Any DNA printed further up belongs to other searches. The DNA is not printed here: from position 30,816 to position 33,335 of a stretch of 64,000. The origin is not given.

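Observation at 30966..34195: Secreted glycoside hydrolase fused to a c-type cytochrome domain, next to a Gfo/Idh/MocA oxidoreductase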

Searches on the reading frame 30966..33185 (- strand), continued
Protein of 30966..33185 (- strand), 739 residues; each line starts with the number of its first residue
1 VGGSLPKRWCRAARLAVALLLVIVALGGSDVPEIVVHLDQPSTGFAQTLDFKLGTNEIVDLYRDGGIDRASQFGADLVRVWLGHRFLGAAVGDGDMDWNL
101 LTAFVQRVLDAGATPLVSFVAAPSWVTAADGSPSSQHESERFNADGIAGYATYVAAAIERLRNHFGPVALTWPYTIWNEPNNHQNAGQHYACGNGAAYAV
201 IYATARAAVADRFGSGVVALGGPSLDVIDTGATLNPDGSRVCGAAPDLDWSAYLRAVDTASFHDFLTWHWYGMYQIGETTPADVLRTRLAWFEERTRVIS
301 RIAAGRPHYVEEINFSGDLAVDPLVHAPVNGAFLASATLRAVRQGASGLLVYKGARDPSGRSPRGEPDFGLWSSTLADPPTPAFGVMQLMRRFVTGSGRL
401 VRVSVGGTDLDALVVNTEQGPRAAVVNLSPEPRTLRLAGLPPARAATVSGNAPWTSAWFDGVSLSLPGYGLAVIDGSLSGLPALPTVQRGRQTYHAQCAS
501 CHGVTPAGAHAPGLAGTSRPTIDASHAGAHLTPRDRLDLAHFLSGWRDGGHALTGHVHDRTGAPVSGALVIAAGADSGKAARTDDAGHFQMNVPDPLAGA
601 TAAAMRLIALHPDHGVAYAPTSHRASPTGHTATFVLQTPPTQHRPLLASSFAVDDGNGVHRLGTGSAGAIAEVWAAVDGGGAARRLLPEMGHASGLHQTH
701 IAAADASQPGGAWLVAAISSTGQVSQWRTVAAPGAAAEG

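Call 15: find_encoding_contigs(protein=P0025, flank=8000, max_places=2)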
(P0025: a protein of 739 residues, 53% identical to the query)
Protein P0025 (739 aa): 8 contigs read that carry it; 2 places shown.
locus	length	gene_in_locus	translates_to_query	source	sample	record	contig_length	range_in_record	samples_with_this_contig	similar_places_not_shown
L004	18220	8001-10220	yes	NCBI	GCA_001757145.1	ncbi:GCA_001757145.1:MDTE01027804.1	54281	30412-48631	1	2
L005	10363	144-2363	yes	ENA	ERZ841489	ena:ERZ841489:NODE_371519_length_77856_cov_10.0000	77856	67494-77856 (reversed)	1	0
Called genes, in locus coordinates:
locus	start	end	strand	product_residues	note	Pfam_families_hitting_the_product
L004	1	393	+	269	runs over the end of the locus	PF01039:Carboxyl_trans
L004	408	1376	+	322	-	PF03255:ACCA, PF01039:Carboxyl_trans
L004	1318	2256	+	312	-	PF00149:Metallophos, PF12850:Metallophos_2 (weak)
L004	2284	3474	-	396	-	PF01738:DLH (faint), PF20434:BD-FAE (faint)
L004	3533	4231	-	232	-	PF22811:Zn_ribbon_NrdR, PF03477:ATP-cone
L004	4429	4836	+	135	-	PF00903:Glyoxalase, PF18029:Glyoxalase_6 (weak)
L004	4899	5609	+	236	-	PF00483:NTP_transferase, PF12804:NTP_transf_3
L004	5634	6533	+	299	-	PF13489:Methyltransf_23 (weak), PF13847:Methyltransf_31 (weak), PF08241:Methyltransf_11, PF08242:Methyltransf_12, PF13649:Methyltransf_25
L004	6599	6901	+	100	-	-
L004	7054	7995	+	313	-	PF01408:GFO_IDH_MocA, PF02894:GFO_IDH_MocA_C, PF22725:GFO_IDH_MocA_C3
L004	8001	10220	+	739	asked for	PF01229:Glyco_hydro_39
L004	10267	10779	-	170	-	PF02577:BFN_dom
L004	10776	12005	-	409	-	PF00696:AA_kinase, PF01842:ACT, PF22468:ACT_9, PF13840:ACT_7, PF22468:ACT_9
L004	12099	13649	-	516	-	PF00534:Glycos_transf_1, PF13692:Glyco_trans_1_4 (weak)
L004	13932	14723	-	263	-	PF13641:Glyco_tranf_2_3, PF00535:Glycos_transf_2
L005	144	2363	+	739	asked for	PF01229:Glyco_hydro_39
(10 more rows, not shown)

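Call 17: find_related_loci(query=A1, collection=genome_contigs, flank=6000)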
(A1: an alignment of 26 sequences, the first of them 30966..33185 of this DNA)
Query A1 (739 aa) in genome_contigs; peptide patterns used: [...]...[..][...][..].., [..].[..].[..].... (x = any residue, [..] = any of these).
63 stretches matched a pattern; 21 encode a relative of the query (tblastn E <= 1e-3); 21 distinct loci.
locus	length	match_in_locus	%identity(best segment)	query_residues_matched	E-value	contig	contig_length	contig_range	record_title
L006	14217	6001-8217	95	1-739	0e+0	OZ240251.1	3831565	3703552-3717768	MAG: Chloroflexota bacterium isolate d34784d7-597f-4c6c-9d13-8b2b1f638dff genome assembly, chromosome: 1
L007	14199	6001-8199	73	1-733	0e+0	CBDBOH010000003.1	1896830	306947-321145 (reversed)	MAG: Chloroflexota bacterium isolate 6ed94c95-c701-4cc9-8e12-bdeb5c957f40 genome assembly, contig: contig_3, whole genom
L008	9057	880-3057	73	1-725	0e+0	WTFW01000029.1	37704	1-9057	MAG: Chloroflexi bacterium isolate CO36386bin_13 NODE_617_length_37704_cov_16.026296, whole genome shotgun sequence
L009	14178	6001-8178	71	1-725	0e+0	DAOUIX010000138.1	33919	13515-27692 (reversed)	MAG TPA_asm: Chloroflexota bacterium isolate S29_215 k147_799966, whole genome shotgun sequence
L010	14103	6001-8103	73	29-728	0e+0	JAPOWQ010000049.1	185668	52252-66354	MAG: Chloroflexota bacterium isolate COS2_bin_4 NODE_38_length_185668_cov_26.3183, whole genome shotgun sequence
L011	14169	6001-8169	73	1-722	0e+0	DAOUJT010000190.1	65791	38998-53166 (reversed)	MAG TPA_asm: Chloroflexota bacterium isolate S34_278 k113_142663, whole genome shotgun sequence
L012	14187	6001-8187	73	1-728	0e+0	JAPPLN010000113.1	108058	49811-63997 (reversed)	MAG: Chloroflexota bacterium isolate RHO3_bin_23 NODE_438_length_108058_cov_33.682888, whole genome shotgun sequence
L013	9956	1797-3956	55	17-733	0e+0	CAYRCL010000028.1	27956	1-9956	MAG TPA_asm: uncultured Chloroflexota bacterium isolate SRP092796_co4_648 genome assembly, contig: k141_446629, whole ge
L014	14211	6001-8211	53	1-732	0e+0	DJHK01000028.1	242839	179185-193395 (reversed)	MAG TPA_asm: Chloroflexi bacterium UBA6622 UBA6622_contig_5742, whole genome shotgun sequence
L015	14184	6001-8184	54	9-733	0e+0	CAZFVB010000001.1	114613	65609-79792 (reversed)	MAG TPA_asm: uncultured Chloroflexota bacterium isolate SRP092796_co3_298 genome assembly, contig: NODE_99_length_114613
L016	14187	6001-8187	73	1-728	0e+0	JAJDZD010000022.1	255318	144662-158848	MAG: Chloroflexota bacterium isolate jk18x40bins.16 k141_2308750, whole genome shotgun sequence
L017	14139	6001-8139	49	26-730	0e+0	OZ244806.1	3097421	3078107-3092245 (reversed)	MAG: Chloroflexota bacterium isolate 600da572-970b-48f2-b46a-9436f58df6f3 genome assembly, chromosome: 1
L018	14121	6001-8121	48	34-728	0e+0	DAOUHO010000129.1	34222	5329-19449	MAG TPA_asm: Chloroflexota bacterium isolate S16_103 k189_119471, whole genome shotgun sequence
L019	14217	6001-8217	96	1-739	0e+0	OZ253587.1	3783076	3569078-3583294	MAG: Chloroflexota bacterium isolate c48e1457-3bc6-4d91-b545-4e17b7aa62c7 genome assembly, chromosome: 1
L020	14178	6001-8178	48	13-728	0e+0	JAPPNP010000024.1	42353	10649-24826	MAG: Chloroflexota bacterium isolate RHO3_bin_74 NODE_1873_length_42353_cov_23.324862, whole genome shotgun sequence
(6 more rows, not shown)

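Call 20: predict_structure(alignment_id=A1)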
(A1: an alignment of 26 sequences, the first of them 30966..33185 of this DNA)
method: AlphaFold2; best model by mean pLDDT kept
length: 739 residues; sequences in the alignment: 26
mean_pLDDT: 83.6   pTM: 0.87
mean pLDDT of the five models: 83.6, 82.4, 82.1, 80.8, 79.6
residues with pLDDT >= 90: 324; 70-90: 296; 50-70: 87; < 50: 32
segments of 3 or more residues with pLDDT < 50: 1-3, 26-28, 85-93, 184-189, 507-510, 736-739
pLDDT, mean of each block of 10 residues (from residue 1): 59 77 56 95 93 76 71 89 57 62 87 90 87 83 92 95 97 85 47 79 96 96 78 71 75 88 90 70 84 93 95 69 78 95 96 59 55 71 91 94 93 94 96 95 94 91 95 93 88 85 57 74 84 88 79 95 97 86 97 88 90 94 90 92 86 85 89 90 88 83 68 91 93 58
secondary structure, 60 per line:
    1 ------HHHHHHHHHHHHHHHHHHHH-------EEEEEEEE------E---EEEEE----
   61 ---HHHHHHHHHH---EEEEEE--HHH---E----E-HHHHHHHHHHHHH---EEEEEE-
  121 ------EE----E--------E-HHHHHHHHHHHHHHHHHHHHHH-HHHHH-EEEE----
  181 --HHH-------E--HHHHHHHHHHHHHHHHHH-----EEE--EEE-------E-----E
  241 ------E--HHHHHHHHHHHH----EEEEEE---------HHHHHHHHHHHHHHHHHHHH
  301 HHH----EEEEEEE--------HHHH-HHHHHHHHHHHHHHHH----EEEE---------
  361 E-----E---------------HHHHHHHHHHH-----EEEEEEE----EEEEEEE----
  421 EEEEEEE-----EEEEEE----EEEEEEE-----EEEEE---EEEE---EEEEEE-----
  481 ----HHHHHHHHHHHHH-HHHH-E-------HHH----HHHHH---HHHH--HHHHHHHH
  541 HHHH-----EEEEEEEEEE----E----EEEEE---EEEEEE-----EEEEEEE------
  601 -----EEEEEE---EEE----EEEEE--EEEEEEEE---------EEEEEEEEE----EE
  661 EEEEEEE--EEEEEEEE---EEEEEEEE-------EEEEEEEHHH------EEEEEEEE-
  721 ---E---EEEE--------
elements in order (helices of 4 or more, strands of 3 or more residues): H7-26 E34-41 E52-56 H64-73 E77-82 H98-110 E114-119 H144-165 H167-171 E173-176 H196-213 E219-221 E224-226 H250-261 E266-271 H281-303 E308-314 H323-326 H328-343 E348-351 H383-393 E399-405 E410-416 E421-427 E433-438 E443-449 E455-459 E463-466 E470-475 H485-497 H499-502 H519-523 H527-530 H533-544 E550-559 E569-573 E577-582 E588-594 E606-611 E615-617 E622-626 E629-636 E646-654 E659-667 E670-677 E681-688 E696-702 E712-719 E728-731
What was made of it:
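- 33102..33185 (-): Residues 1-28: a positively charged N-terminal region followed by a hydrophobic helix. This is a Sec signal peptide or a signal anchor. AlphaFold2 helix 7-26 (call 20).
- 32250..32252 (-): Glu312, the predicted catalytic nucleophile, within VEEIN on a strand taken to be beta-7. It lies on AlphaFold2 strand 308-314 (call 20).
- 31266..31544 (-): Residues 548-640: CarboxypepD_reg-like (transthyretin-like) beta-sandwich. AlphaFold2 strands 550-636 (call 20).
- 30966..31265 (-): Residues 641-739 plus the stop codon: a second C-terminal beta-sandwich of unknown family. AlphaFold2 strands 646-731, pLDDT mostly 83-93 (call 20).
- On Clan GH-A / family GH39 glycoside hydrolase: AlphaFold2 pLDDT 83.6 (call 20).
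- The full-length AlphaFold2 model has pLDDT 83.6 and pTM 0.87, with six recognisable segments (call 20). The domain is packed into a confident multi-domain model through a short conserved linker (call 20).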

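Call 23: fold_search(model_id=the predicted structure, library=pdb)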
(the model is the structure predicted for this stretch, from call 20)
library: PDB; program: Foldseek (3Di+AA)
matches with E <= 10: 1960; with E <= 0.001: 374
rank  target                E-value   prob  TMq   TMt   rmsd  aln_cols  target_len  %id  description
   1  7psk_A                2.6e-17  1.00  0.41  0.64   5.3       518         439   14  Crystal structure of beta-glucuronidase from Acidobacterium capsulatum in complex with covalent inhibitor GR109 (released 2022-08-03)
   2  7psj_A                5.6e-17  1.00  0.42  0.67   4.8       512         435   13  Crystal structure of beta-glucuronidase from Acidobacterium capsulatum in complex with covalent inhibitor VL166 (released 2022-08-03)
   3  8ohu                  6.7e-17  1.00  0.41  0.62   5.6       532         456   14  Crystal structure of Beta-glucuronidase from Acidobacterium capsulatum in complex with glucuronic acid configured isofag (released 2024-01-10)
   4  7psh                  1.8e-16  1.00  0.40  0.63   5.3       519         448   14  Crystal structure of beta-glucuronidase from Acidobacterium capsulatum at 1.24 Angstrom resolution (released 2022-08-03)
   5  5l77                  2.3e-16  1.00  0.40  0.60   6.0       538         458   13  A glycoside hydrolase mutant with an unreacted activity based probe bound (released 2017-05-31)
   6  5g0m                  2.3e-16  1.00  0.40  0.60   5.8       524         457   14  beta-glucuronidase with an activity-based probe (N-acyl cyclophellitol aziridine) bound (released 2017-04-12)
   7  7psi                  2.5e-16  1.00  0.41  0.63   5.5       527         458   14  Crystal structure of beta-glucuronidase from Acidobacterium capsulatum in complex with covalent inhibitor ME727 (released 2022-08-03)
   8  8b0e                  2.7e-16  1.00  0.42  0.66   4.9       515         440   13  Crystal structure of beta-glucuronidase from Acidobacterium capsulatum in complex with covalent inhibitor VB158 (released 2022-12-28)
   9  5g0q                  6.1e-16  1.00  0.41  0.62   5.5       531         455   14  beta-glucuronidase with an activity-based probe (N-alkyl cyclophellitol aziridine) bound (released 2017-04-12)
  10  8b0d                  6.5e-16  1.00  0.41  0.67   5.0       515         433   13  Crystal structure of beta-glucuronidase from Acidobacterium capsulatum in complex with covalent inhibitor VB151 (released 2022-12-28)
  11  3vny                  8.2e-16  1.00  0.40  0.60   5.7       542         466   13  Crystal structure of beta-glucuronidase from Acidobacterium capsulatum (released 2012-02-22)
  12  8ohv                  1.1e-15  1.00  0.39  0.61   5.9       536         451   13  Crystal structure of Beta-glucuronidase from Acidobacterium capsulatum in complex with glucuronic acid configured 3-gemi (released 2024-01-10)
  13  4uqa                  1.7e-15  1.00  0.39  0.68   6.3       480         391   12  X-ray structure of glucuronoxylan-xylanohydrolase (Xyn30A) from Clostridium thermocellum (released 2015-06-24)
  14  4fmv                  2.1e-15  1.00  0.37  0.66   7.0       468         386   12  Crystal Structure Analysis of a GH30 Endoxylanase from Clostridium papyrosolvens C71 (released 2013-06-19)
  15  3clw_A                2.1e-15  1.00  0.40  0.57   6.8       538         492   11  Crystal structure of conserved exported protein from Bacteroides fragilis (released 2008-04-29)
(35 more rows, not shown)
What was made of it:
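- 31758..33086 (-): Residues 34-476: clan GH-A (beta/alpha)8 barrel plus side beta-sandwich, GH39-like. Foldseek: GH79/GH30/GH39, E down to 2.6e-17 (call 23).
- On Clan GH-A / family GH39 glycoside hydrolase: Foldseek GH79/GH30/GH39, E down to 2.6e-17 (call 23).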

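Call 49: search_protein_representatives(alignment_id=A1)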
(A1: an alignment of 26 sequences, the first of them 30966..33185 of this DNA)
Query: 26 sequences, 746 profile positions. Proteins with E-value up to 0.001 (for the whole library): 1597; up to 1e-10: 104; up to 1e-30: 6. The best 150 are listed.
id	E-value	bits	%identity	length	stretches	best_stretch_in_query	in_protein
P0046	0.0e+00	1178.0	-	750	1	16-743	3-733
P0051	3.2e-96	339.7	-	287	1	290-572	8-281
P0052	4.2e-39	150.9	-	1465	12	543-637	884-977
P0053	2.0e-34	135.5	-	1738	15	559-638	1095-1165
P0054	4.3e-33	131.0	-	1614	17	560-609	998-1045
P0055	8.7e-33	130.0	-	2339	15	560-606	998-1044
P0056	4.4e-30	121.1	-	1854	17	560-612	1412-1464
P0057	6.8e-29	117.1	-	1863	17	535-600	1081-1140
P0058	1.7e-28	115.8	-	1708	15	541-613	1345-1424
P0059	1.9e-28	115.7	-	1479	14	551-615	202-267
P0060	3.6e-28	114.8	-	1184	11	557-611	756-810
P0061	1.5e-27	112.7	-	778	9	556-645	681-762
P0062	1.6e-26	109.3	-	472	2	18-230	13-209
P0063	4.1e-26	108.0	-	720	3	255-476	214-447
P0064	4.6e-24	101.2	-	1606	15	557-605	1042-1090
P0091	8.1e-17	77.2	-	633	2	24-229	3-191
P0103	7.2e-15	70.8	-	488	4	486-557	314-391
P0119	8.5e-13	63.9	-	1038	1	100-473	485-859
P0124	1.8e-12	62.9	-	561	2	251-480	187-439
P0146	4.8e-11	58.1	-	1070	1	64-478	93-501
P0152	9.6e-11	57.1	-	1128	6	485-606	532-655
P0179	7.6e-10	54.2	-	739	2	252-477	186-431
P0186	1.4e-09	53.3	-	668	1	68-479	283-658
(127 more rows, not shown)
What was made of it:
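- Tried and rejected: In the 1.84-billion-representative search, most hits were unrelated CarboxypepD_reg repeat proteins (call 49).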
